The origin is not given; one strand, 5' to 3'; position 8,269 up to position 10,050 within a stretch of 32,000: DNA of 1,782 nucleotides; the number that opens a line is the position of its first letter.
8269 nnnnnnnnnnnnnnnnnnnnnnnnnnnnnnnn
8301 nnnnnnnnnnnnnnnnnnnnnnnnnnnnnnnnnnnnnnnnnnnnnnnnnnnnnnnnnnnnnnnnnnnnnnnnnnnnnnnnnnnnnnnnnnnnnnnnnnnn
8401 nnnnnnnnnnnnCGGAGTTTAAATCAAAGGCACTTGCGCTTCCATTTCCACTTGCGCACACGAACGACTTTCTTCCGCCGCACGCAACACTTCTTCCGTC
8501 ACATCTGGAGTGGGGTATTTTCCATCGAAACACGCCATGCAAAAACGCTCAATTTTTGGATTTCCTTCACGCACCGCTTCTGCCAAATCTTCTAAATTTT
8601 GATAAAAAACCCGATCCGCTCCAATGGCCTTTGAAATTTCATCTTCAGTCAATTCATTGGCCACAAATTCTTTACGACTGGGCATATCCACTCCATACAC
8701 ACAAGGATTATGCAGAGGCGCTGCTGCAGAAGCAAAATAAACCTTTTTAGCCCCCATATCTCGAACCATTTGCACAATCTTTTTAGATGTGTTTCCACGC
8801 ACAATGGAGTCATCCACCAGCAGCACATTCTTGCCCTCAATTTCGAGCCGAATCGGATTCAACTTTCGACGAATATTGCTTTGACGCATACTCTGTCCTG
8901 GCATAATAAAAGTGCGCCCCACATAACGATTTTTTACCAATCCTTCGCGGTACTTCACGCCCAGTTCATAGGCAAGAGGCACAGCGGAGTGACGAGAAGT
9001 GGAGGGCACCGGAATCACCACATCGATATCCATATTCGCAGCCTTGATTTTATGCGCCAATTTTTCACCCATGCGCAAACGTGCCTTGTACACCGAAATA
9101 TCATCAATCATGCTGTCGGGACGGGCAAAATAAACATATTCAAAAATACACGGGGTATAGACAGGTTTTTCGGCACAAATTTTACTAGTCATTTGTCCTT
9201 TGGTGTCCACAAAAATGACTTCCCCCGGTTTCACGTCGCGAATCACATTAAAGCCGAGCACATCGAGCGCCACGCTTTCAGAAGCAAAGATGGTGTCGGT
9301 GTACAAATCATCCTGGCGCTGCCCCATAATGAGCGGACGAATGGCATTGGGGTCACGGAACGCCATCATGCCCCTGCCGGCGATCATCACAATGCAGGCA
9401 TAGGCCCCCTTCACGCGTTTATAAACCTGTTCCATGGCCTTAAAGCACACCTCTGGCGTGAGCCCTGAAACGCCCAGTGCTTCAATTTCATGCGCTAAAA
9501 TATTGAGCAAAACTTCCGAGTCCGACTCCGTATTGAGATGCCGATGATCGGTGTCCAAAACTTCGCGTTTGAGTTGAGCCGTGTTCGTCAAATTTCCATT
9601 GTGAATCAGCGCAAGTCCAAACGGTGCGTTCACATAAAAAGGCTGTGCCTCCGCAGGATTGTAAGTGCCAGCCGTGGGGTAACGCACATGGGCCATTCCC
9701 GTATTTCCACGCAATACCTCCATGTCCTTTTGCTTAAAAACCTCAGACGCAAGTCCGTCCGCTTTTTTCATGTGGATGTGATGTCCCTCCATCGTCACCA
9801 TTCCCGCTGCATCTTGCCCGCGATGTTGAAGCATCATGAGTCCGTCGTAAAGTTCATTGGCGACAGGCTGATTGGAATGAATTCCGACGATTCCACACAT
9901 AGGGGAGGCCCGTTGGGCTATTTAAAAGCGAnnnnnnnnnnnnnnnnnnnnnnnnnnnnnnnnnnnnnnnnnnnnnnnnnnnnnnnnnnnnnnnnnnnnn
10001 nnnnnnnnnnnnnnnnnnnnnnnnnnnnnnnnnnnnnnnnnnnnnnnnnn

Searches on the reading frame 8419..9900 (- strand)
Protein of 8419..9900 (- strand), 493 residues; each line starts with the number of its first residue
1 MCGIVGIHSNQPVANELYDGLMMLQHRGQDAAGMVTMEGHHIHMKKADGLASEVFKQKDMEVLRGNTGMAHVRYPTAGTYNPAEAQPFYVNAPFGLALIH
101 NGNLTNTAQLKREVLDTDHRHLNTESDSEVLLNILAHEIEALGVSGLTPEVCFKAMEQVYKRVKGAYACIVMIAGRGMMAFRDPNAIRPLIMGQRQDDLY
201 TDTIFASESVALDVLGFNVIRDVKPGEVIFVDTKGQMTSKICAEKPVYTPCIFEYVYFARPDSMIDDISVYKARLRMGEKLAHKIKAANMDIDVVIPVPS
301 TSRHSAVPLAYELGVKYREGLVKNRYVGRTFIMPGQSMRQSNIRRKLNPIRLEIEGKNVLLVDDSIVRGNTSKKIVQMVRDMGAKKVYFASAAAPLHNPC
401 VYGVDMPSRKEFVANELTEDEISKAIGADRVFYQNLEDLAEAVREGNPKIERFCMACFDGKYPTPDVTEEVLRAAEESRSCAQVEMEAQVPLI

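Call 6: search_protein_families(library=pfam, proteins=[window:8419-9900:-], max_evalue=0.01)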
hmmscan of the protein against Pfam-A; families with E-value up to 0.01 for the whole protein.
window:8419-9900:- (493 aa): 5 families
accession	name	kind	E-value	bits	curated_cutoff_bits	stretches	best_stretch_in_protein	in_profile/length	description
PF13522.11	GATase_6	-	1.4e-16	61.2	27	1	63-207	8-129/130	Glutamine amidotransferase domain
PF13537.11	GATase_7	-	4e-14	53.1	25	1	82-212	10-121/123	Glutamine amidotransferase domain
PF00156.33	Pribosyltran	-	6.5e-10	39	26.3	1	275-394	12-125/158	Phosphoribosyl transferase domain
PF00310.26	GATase_2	-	0.00032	20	19.9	0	168-236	332-399/420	Glutamine amidotransferases class-II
PF13230.11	GATase_4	-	0.0051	16.2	23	1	53-184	62-188/272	Glutamine amidotransferases class-II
